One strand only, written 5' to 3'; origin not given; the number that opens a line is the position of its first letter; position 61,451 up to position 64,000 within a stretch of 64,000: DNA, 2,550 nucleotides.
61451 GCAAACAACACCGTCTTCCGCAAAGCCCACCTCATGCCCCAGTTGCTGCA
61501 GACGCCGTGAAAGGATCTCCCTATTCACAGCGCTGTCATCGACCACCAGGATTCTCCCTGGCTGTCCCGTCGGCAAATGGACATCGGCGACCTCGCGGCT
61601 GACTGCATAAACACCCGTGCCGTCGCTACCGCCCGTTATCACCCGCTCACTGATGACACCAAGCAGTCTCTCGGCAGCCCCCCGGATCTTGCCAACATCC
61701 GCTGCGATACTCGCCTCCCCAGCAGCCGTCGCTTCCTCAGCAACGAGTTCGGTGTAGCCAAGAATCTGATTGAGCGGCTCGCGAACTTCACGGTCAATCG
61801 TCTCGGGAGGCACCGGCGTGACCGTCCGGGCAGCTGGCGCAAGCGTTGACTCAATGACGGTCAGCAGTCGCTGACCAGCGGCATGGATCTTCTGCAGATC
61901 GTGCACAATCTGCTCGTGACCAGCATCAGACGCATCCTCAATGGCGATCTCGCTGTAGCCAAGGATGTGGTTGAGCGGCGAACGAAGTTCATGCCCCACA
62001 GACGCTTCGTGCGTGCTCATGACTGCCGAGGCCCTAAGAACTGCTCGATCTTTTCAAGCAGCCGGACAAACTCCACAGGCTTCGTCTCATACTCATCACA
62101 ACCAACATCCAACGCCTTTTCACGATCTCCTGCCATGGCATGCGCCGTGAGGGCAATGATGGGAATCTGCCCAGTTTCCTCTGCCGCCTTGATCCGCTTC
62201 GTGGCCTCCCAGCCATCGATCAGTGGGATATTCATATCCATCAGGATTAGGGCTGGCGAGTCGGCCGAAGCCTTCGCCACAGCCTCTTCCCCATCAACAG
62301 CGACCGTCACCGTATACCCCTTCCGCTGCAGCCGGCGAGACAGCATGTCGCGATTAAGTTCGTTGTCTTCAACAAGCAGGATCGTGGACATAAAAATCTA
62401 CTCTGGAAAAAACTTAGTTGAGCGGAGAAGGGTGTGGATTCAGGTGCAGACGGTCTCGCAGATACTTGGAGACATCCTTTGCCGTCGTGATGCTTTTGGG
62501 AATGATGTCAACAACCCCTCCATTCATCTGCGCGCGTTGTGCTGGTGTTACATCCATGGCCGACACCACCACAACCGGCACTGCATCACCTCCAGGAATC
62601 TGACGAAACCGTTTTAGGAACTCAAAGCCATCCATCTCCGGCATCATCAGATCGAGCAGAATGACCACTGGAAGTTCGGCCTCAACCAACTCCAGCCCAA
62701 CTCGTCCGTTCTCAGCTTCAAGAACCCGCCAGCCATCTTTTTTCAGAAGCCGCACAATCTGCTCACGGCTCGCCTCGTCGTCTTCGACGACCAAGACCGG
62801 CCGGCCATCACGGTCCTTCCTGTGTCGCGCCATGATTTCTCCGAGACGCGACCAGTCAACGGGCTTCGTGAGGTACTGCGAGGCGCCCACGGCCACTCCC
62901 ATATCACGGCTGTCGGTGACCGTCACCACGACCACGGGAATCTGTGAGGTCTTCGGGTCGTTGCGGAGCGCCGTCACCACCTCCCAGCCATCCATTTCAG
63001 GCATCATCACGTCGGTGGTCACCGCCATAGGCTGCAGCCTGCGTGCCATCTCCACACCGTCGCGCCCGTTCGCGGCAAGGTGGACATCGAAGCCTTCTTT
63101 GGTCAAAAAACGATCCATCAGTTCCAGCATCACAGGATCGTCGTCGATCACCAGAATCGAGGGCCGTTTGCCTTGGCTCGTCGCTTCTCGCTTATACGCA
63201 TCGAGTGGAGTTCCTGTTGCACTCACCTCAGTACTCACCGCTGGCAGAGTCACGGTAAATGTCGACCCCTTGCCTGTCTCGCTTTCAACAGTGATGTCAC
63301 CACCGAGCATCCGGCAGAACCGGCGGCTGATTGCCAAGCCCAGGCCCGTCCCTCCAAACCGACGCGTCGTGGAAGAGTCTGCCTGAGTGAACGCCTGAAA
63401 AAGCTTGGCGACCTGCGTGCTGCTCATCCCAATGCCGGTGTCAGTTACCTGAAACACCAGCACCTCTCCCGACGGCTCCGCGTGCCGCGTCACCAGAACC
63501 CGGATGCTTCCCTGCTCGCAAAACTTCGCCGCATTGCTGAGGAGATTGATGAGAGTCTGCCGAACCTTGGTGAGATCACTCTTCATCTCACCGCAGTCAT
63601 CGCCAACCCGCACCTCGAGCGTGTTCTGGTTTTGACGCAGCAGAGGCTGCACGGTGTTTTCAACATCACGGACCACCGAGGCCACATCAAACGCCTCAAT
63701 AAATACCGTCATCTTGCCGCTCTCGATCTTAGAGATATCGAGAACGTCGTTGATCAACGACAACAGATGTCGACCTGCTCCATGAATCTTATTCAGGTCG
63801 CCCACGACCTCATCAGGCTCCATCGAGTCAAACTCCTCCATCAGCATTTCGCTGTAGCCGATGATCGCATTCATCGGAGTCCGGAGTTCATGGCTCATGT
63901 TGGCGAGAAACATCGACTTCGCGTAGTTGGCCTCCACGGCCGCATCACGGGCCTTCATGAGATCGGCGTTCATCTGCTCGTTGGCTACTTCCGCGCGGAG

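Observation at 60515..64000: Phosphorelay-to-cAMP module using kinase-like DHp domains without an ATPase domain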

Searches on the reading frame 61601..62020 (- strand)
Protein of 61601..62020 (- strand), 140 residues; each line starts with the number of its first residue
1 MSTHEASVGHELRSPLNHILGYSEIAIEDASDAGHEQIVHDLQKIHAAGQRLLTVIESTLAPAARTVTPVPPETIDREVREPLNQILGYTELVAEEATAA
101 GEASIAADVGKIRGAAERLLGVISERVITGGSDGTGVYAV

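Call 44: predict_structure(alignment_id=A2)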
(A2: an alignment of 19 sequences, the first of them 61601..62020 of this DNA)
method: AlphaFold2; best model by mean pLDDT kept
length: 140 residues; sequences in the alignment: 19
mean_pLDDT: 88.9   pTM: 0.83
mean pLDDT of the five models: 88.9, 88.6, 87.4, 87.2, 86.1
residues with pLDDT >= 90: 94; 70-90: 31; 50-70: 9; < 50: 6
segments of 3 or more residues with pLDDT < 50: 135-140
pLDDT, mean of each block of 10 residues (from residue 1): 83 96 98 98 98 91 71 88 98 98 98 97 83 46
secondary structure, 60 per line:
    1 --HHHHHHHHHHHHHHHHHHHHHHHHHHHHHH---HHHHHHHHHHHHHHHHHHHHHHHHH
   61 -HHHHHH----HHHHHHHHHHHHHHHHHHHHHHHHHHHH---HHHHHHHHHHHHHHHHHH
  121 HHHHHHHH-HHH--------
elements in order: H3-32 H36-60 H62-67 H72-99 H103-128

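Call 46: fold_search(model_id=the predicted structure, library=pdb)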
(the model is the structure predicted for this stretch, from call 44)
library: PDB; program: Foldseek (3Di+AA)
matches with E <= 10: 683; with E <= 0.001: 0
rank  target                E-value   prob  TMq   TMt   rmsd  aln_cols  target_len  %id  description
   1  2lqg_MODEL_1_A        1.0e-01  0.95  0.39  0.40   7.0       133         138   13  Solution Structure of the R4 domain of talin (released 2013-02-13)
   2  7tcd                  1.5e-01  0.99  0.44  0.17   7.4       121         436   13  LOV2-DARPIN fusion: D13 (released 2023-07-05)
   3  2qqy                  1.5e-01  0.84  0.35  0.35  18.1       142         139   11  Crystal structure of ferritin like, diiron-carboxylate proteins from Bacillus anthracis str. Ames (released 2007-08-14)
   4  2c41_F                2.6e-01  0.72  0.39  0.35  20.8       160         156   16  X-ray structure of Dps from Thermosynechococcus elongatus (released 2006-10-11)
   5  1yo7_A                2.8e-01  1.00  0.67  0.77   3.6       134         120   11  Re-engineering topology of the homodimeric ROP protein into a single-chain 4-helix bundle (released 2005-02-15)
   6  1x8z_A                2.8e-01  1.00  0.60  0.56   3.9       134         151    8  Crystal structure of a pectin methylesterase inhibitor from Arabidopsis thaliana (released 2004-12-28)
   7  2c41_B                2.8e-01  0.72  0.39  0.36  20.4       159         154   16  X-ray structure of Dps from Thermosynechococcus elongatus (released 2006-10-11)
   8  1x90_A                3.0e-01  0.99  0.55  0.52   5.0       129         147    6  Crystal structure of mutant form B of a pectin methylesterase inhibitor from Arabidopsis (released 2004-12-28)
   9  3hiu_B                3.5e-01  0.57  0.36  0.34  19.0       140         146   13  The crystal structure of protein (XCC3681) from Xanthomonas campestris pv. campestris str. ATCC 33913 (released 2009-07-14)
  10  8wqv_C                3.7e-01  0.66  0.37  0.33  19.0       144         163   13  Fe-O nanocluster of form-VIII in the 4-fold channel of Ureaplasma diversum ferritin (released 2024-06-12)
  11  8wqv_U                3.7e-01  0.66  0.37  0.32  19.0       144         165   13  Fe-O nanocluster of form-VIII in the 4-fold channel of Ureaplasma diversum ferritin (released 2024-06-12)
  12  8wpv                  3.9e-01  0.66  0.37  0.33  19.8       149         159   13  Truncated mutant (1-171) of ferritin from Ureaplasma diversum soaked in Fe2+ solution for 30min (released 2024-06-12)
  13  9a4v_A                4.1e-01  0.82  0.40  0.13   8.3       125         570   17  Integrative model of PT1-ODO2 by crosslinking MS and deep learning (released 2024-09-18)
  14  2gs4_A                4.3e-01  0.75  0.43  0.39  16.3       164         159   12  The crystal structure of the E.coli stress protein YciF. (released 2006-10-17)
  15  5woy_MODEL_1_A        5.0e-01  0.69  0.37  0.24   9.0       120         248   18  NMR solution structure of Enzyme I (nEIt) protein using two 4D-spectra (released 2018-02-07)
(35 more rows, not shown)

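Call 61: search_protein_representatives(alignment_id=A2)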
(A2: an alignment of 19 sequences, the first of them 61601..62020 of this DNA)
Query: 19 sequences, 143 profile positions. Proteins with E-value up to 0.001 (for the whole library): 259733; up to 1e-10: 26594; up to 1e-30: 395. The best 150 are listed.
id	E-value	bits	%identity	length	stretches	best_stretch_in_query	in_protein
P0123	1.1e-92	323.4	-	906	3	7-136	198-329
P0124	3.4e-68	244.0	-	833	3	5-138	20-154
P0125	2.2e-60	218.6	-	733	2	5-141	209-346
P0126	2.3e-47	176.5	-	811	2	4-140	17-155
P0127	1.0e-46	174.4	-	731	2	36-140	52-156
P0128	4.3e-46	172.3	-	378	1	2-141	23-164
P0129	4.4e-46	172.3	-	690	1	3-139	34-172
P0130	1.1e-45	171.0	-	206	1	4-138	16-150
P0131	4.3e-44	165.9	-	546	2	27-139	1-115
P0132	5.6e-44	165.5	-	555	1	2-137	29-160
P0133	7.1e-44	165.1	-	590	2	3-137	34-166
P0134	1.2e-43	164.4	-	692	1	3-140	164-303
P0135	2.2e-43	163.6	-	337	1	3-136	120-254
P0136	2.8e-43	163.2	-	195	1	3-137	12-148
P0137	3.6e-43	162.9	-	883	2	4-136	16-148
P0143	2.6e-42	160.0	-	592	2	5-105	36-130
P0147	2.6e-41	156.8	-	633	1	3-140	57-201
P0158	4.6e-40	152.8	-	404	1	3-141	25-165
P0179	7.2e-39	148.9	-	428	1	4-140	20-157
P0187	1.1e-38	148.3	-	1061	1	5-137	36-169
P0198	2.9e-38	147.0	-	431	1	6-135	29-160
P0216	1.2e-37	145.0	-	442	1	3-140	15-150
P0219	1.3e-37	144.8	-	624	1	3-140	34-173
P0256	3.1e-36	140.4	-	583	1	3-140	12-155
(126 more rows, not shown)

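Call 64: search_protein_families(library=pfam, proteins=[P0143, P0147, P0187, P0219, P0256, P0179, P0198, P0216, P0158, P0123], max_evalue=0.001)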
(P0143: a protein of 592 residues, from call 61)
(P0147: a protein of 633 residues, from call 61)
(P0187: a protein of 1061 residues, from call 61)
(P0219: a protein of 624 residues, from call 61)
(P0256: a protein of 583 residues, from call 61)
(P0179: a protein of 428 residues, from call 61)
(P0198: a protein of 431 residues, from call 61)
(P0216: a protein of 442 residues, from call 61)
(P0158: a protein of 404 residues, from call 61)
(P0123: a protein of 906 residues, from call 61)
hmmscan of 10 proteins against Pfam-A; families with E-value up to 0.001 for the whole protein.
P0143 (592 aa): 3 families
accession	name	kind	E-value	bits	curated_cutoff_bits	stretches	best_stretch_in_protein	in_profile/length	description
PF07228.17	SpoIIE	-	1.2e-34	120.4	25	1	398-591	3-191/192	Stage II sporulation protein E (SpoIIE)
PF00072.30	Response_reg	-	2e-26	92.7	30.2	1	200-316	2-110/111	Response regulator receiver domain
PF00512.31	HisKA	-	2.4e-24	85.6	26.9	2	34-94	2-59/66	His Kinase A (phospho-acceptor) domain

P0147 (633 aa): 3 families
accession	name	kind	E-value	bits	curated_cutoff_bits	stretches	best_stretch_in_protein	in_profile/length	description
PF07228.17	SpoIIE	-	4.6e-43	147.8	25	1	426-625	3-191/192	Stage II sporulation protein E (SpoIIE)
PF00072.30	Response_reg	-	1.4e-31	109.4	30.2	1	244-354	2-110/111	Response regulator receiver domain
PF00512.31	HisKA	-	7.6e-29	100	26.9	2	57-123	2-65/66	His Kinase A (phospho-acceptor) domain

P0187 (1061 aa): 7 families
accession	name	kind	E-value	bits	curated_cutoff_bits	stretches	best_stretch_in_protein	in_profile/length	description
PF00158.32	Sigma54_activat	-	8.8e-36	123.6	20.2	1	373-544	8-164/168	Sigma-54 interaction domain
PF00072.30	Response_reg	-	1.1e-31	109.7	30.2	1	213-324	1-110/111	Response regulator receiver domain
PF00512.31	HisKA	-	2.3e-31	108.1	26.9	2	34-100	2-65/66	His Kinase A (phospho-acceptor) domain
PF14532.12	Sigma54_activ_2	-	5.2e-20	72.5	25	1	370-552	4-138/138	Sigma-54 interaction domain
PF25601.1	AAA_lid_14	-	1e-16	60.9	27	1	553-622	1-70/87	AAA+ ATPase lid domain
PF12801.12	Fer4_5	-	1.7e-06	28.3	22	2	686-727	3-45/48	4Fe-4S binding domain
PF07728.20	AAA_5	-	0.00028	21.4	22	0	389-525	1-125/139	AAA domain (dynein-related subfamily)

P0219 (624 aa): 6 families
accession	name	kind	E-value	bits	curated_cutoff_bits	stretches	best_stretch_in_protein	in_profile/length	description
PF00069.31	Pkinase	-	2.7e-48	165.1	31.7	1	332-553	23-253/263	Protein kinase domain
PF07714.23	PK_Tyr_Ser-Thr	-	5.6e-33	114.8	23.1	1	332-552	27-249/258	Protein tyrosine and serine/threonine kinase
PF00072.30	Response_reg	-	1.4e-32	112.5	30.2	1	215-325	2-110/111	Response regulator receiver domain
PF00512.31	HisKA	-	1.1e-21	77.1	26.9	2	34-100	2-65/66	His Kinase A (phospho-acceptor) domain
PF03109.22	ABC1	-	4.8e-07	29.6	22.9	1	358-457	118-217/244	ABC1 atypical kinase-like domain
PF01636.29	APH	-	0.00031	21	23.2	0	424-456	166-199/239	Phosphotransferase enzyme family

P0256 (583 aa): 3 families
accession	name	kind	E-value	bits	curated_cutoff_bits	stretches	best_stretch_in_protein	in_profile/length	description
PF07228.17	SpoIIE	-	1.5e-41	142.9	25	1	383-581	2-192/192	Stage II sporulation protein E (SpoIIE)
PF00072.30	Response_reg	-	3.4e-32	111.3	30.2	1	201-311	2-110/111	Response regulator receiver domain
PF00512.31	HisKA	-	7.9e-25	87.1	26.9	2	12-81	2-64/66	His Kinase A (phospho-acceptor) domain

P0179 (428 aa): 3 families
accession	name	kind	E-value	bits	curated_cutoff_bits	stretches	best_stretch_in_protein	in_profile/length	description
PF00072.30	Response_reg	-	3.7e-31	108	30.2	1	219-329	2-110/111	Response regulator receiver domain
PF00512.31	HisKA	-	2.5e-19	69.5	26.9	1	93-156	4-64/66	His Kinase A (phospho-acceptor) domain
PF00211.25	Guanylate_cyc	-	7.6e-07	29.3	21.9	1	381-424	4-47/183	Adenylate and Guanylate cyclase catalytic domain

P0198 (431 aa): 2 families
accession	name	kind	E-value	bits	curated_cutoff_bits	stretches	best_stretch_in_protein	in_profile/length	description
PF00072.30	Response_reg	-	4.3e-34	117.5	30.2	1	203-313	1-109/111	Response regulator receiver domain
PF00512.31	HisKA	-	8.6e-18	64.6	26.9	1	30-92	6-65/66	His Kinase A (phospho-acceptor) domain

P0216 (442 aa): 2 families
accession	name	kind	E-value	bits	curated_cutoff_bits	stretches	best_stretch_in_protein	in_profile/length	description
PF00072.30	Response_reg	-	4.7e-32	110.9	30.2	1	209-320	1-110/111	Response regulator receiver domain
PF00512.31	HisKA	-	3.5e-24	85.1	26.9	2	15-81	2-65/66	His Kinase A (phospho-acceptor) domain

P0158 (404 aa): 3 families
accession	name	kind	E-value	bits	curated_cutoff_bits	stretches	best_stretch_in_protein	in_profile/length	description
PF00072.30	Response_reg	-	6.7e-33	113.6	30.2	1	205-316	1-110/111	Response regulator receiver domain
PF00512.31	HisKA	-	6e-25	87.5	26.9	2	26-92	3-66/66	His Kinase A (phospho-acceptor) domain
PF00211.25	Guanylate_cyc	-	0.0002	21.5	21.9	1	371-404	7-40/183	Adenylate and Guanylate cyclase catalytic domain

P0123 (906 aa): 4 families
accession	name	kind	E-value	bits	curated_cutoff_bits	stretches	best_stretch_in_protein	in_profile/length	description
PF00211.25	Guanylate_cyc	-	2.1e-63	213.7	21.9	1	726-904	4-183/183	Adenylate and Guanylate cyclase catalytic domain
PF00512.31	HisKA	-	4.7e-41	139.1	26.9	3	267-325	3-57/66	His Kinase A (phospho-acceptor) domain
PF00072.30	Response_reg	-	2e-30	105.7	30.2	1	564-674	2-110/111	Response regulator receiver domain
PF12205.13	GIT1_C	-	0.00014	22.5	25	0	35-94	5-61/110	G protein-coupled receptor kinase-interacting protein 1 C term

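Call 66: search_solved_structures(query=A2, max_evalue=0.001)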
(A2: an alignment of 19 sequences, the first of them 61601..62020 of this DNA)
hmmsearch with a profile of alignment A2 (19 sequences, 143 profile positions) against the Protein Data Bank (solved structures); distinct sequences matched with E-value up to 0.001: 23.
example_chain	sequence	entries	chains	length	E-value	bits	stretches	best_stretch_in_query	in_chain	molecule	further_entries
4jas_A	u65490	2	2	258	1.3e-10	44.3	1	75-140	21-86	Histidine kinase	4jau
7n0e_B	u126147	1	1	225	2.2e-10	43.6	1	6-79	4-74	Histidine kinase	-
6dk7_A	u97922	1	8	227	2.8e-10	43.2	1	7-79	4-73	RetS (Regulator of Exopolysaccharide and Type III Secretion)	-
6dk8_A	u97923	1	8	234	3e-10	43.1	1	7-80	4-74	RetS (Regulator of Exopolysaccharide and Type III Secretion)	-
7p8e_A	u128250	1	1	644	3.3e-09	39.7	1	5-93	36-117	Receiver domain of histidine kinase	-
7z8n_A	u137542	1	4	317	1.5e-08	37.6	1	61-140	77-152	Histidine kinase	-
5uht_A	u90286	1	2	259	1.7e-08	37.4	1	74-140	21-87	Sensor histidine kinase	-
2c2a_A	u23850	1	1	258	1.9e-08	37.2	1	75-140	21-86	SENSOR HISTIDINE KINASE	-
3dge_A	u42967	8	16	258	2e-08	37.2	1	75-140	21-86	Sensor protein | Histidine kinase | Sensor histidine kinase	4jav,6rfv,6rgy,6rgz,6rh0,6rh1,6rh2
7n0e_A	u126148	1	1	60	7.5e-08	35.3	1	77-136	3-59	Histidine kinase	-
4q20_A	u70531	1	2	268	8.2e-08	35.2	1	7-71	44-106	Sensor protein DivL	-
6azr_A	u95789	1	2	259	1.5e-07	34.4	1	75-140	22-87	Sensor histidine kinase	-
6rh7_A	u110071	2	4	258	7.5e-07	32.1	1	75-140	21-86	Sensor histidine kinase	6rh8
6paj_A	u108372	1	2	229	1.4e-06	31.2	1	76-140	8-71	Sensor protein SrrB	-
4mt8_A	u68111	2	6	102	1.7e-05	27.7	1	62-137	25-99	Ethylene response sensor 1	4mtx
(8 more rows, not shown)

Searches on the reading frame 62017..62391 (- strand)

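Call 3: search_protein_families(library=pfam, proteins=[window:62017-62391:-], max_evalue=1)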
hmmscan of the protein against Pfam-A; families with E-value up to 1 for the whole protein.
window:62017-62391:- (124 aa): 2 families
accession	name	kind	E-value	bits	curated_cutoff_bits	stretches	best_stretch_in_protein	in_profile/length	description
PF00072.30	Response_reg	-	3.4e-26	92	30.2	1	4-116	1-111/111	Response regulator receiver domain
PF23198.2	PDE8A_N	-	0.0077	16.6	29.6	1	15-94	24-104/147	PDE8A-like, N-terminal domain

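Call 4: search_protein_families(library=ncbifam, proteins=[window:62017-62391:-], max_evalue=0.1)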
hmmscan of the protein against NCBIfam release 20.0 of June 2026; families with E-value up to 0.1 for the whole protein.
window:62017-62391:- (124 aa): 100 families (the best 25 are shown)
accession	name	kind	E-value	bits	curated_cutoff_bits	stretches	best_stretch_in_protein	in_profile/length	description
NF008318.0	PRK11107.1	equivalog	8.9e-26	90.2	890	1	3-118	669-784/920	two-component sensor histidine kinase BarA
NF007135.0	PRK09581.1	equivalog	3e-25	89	474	1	2-116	3-117/457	PleD family two-component system response regulator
TIGR02154.1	PhoB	equivalog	1.3e-24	86.8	296.2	1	2-119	3-120/226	phosphate regulon transcriptional regulator PhoB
NF011874.0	PRK15347.1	equivalog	2.9e-24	85.2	852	1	4-116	693-807/921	two component system sensor kinase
NF038297.2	hybrid_HK_HrmK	equivalog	1.1e-23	83.8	725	1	2-115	491-604/607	hybrid histidine kinase/response regulator HrmK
TIGR01387.1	cztR_silR_copR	subfamily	8.8e-22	77.8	279.2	1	4-119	1-114/218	heavy metal response regulator transcription factor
NF045944.1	ResRegRpaBCyano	equivalog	1.5e-21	76.9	330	1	5-119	1-112/229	response regulator transcription factor RpaB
NF008099.0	PRK10841.1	equivalog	4e-21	74.5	920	1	3-115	826-936/949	two-component system sensor histidine kinase RcsC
NF041733.1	resp_reg_CseB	equivalog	6.3e-21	74.8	350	1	3-118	2-114/228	two-component system response regulator CseB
NF008567.0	PRK11517.1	equivalog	1.8e-20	73.3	353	1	4-116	3-112/223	response regulator transcription factor HprR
NF053854.1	RespRegPhoBBctds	equivalog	1e-18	67.6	270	1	4-119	1-115/225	two-component system response regulator PhoB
NF040689.1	MtrAB_MtrA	equivalog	1e-18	67.5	300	1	4-119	1-113/219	MtrAB system response regulator MtrA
NF033120.0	vanR_FM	exception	2.2e-18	66.8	460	1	3-116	5-115/231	vancomycin resistance response regulator transcription factor, VanR-F/VanR-M family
NF008302.0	PRK11091.1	equivalog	2.7e-18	65.5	838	1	3-120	527-644/779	aerobic respiration two-component sensor histidine kinase ArcB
NF040534.1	resp_reg_YycF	equivalog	4e-18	65.5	340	1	3-116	2-112/231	response regulator YycF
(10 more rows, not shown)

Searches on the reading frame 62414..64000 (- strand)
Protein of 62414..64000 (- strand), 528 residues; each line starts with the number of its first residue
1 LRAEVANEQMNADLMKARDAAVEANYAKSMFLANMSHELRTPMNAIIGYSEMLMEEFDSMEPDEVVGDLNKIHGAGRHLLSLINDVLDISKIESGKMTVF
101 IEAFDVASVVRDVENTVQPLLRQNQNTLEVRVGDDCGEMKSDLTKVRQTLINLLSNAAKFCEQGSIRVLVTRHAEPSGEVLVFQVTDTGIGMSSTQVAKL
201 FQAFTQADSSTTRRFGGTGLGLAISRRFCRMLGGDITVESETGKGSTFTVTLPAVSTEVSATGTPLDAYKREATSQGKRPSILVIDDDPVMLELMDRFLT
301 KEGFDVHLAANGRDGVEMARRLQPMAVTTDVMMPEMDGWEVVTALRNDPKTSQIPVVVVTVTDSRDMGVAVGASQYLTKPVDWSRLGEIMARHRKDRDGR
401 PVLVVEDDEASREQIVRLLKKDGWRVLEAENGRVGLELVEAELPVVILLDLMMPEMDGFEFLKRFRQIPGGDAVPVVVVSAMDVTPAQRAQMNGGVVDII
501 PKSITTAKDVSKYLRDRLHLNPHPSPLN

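Call 3: search_protein_families(library=pfam, proteins=[window:62414-64000:-], max_evalue=1)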
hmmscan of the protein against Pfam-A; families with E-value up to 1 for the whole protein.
window:62414-64000:- (528 aa): 7 families
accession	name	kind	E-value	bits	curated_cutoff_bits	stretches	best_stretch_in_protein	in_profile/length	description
PF00072.30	Response_reg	-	9.2e-47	158.2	30.2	2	282-388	1-108/111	Response regulator receiver domain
PF02518.31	HATPase_c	-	3.4e-28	98.7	26.4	1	142-254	2-109/111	Histidine kinase-, DNA gyrase B-, and HSP90-like ATPase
PF00512.31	HisKA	-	8e-20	71.1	26.9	1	27-95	1-66/66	His Kinase A (phospho-acceptor) domain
PF13589.12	HATPase_c_3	-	0.0006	20.3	25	1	166-259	22-112/137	Histidine kinase-, DNA gyrase B-, and HSP90-like ATPase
PF01206.22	TusA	-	0.006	16.8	28.6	1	402-431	30-61/70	Sulfurtransferase TusA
PF20161.5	VpsR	-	0.017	15.3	23.7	1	395-453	6-61/121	VpsR domain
PF13986.11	DUF4224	-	0.092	13.1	22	0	414-434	18-38/45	Domain of unknown function (DUF4224)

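Call 4: search_protein_families(library=ncbifam, proteins=[window:62414-64000:-], max_evalue=0.1)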
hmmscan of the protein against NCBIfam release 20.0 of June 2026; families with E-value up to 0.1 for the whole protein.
window:62414-64000:- (528 aa): 162 families (the best 25 are shown)
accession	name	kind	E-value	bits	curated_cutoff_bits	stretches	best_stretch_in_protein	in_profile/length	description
NF008318.0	PRK11107.1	equivalog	5.2e-93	312.7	890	3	10-258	275-522/920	two-component sensor histidine kinase BarA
TIGR02956.1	TMAO_torS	equivalog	3.1e-89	300.3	676.5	2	7-392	440-818/967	TMAO reductase system sensor histidine kinase/response regulator TorS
NF038297.2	hybrid_HK_HrmK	equivalog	1.4e-88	298.1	725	2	12-392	219-606/607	hybrid histidine kinase/response regulator HrmK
NF041947.1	LuxQ_Vibrio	equivalog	2.4e-80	270.5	1200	2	16-395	460-840/843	quorum-sensing autoinducer 2 sensor kinase/phosphatase LuxQ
NF011874.0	PRK15347.1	equivalog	6.2e-78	262.8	852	3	12-256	382-616/921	two component system sensor kinase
NF008099.0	PRK10841.1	equivalog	1.7e-77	261.1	920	3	9-259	451-695/949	two-component system sensor histidine kinase RcsC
NF008302.0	PRK11091.1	equivalog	3.1e-71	240.6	838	2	16-409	271-658/779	aerobic respiration two-component sensor histidine kinase ArcB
NF045901.1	HisKinLetSLeg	equivalog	1.8e-65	221.5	1650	3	8-252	273-516/906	two-component system sensor histidine kinase LetS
NF047465.1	hybrid_HK_LvrA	exception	1.4e-62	211.9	1200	2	21-382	195-572/819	hybrid histidine kinase/response regulator LvrA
NF041832.1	near_NosP_CTERM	subfamily_domain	6.4e-60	203.2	400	1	23-391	2-367/370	NahK/ErcS family hybrid sensor histidine kinase/response regulator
NF008543.0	PRK11466.1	equivalog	5.3e-55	186.7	982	2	15-392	431-796/914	TMAO reductase system sensor histidine kinase/response regulator TorS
NF007420.1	PRK09959.1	equivalog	2.6e-53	181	1995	2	15-383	699-1063/1197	acid-sensing system histidine kinase EvgS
NF046044.1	PnpS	equivalog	2.1e-52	178.4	400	1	27-253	169-390/390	two-component system histidine kinase PnpS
NF047874.1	MASE3_PAS_HK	subfamily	1.7e-46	159.3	560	1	19-259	389-630/655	MASE3 domain-containing sensor histidine kinase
NF041880.1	EPS_EpsF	equivalog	3.9e-46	157.6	900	3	15-253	261-492/492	response regulator EpsF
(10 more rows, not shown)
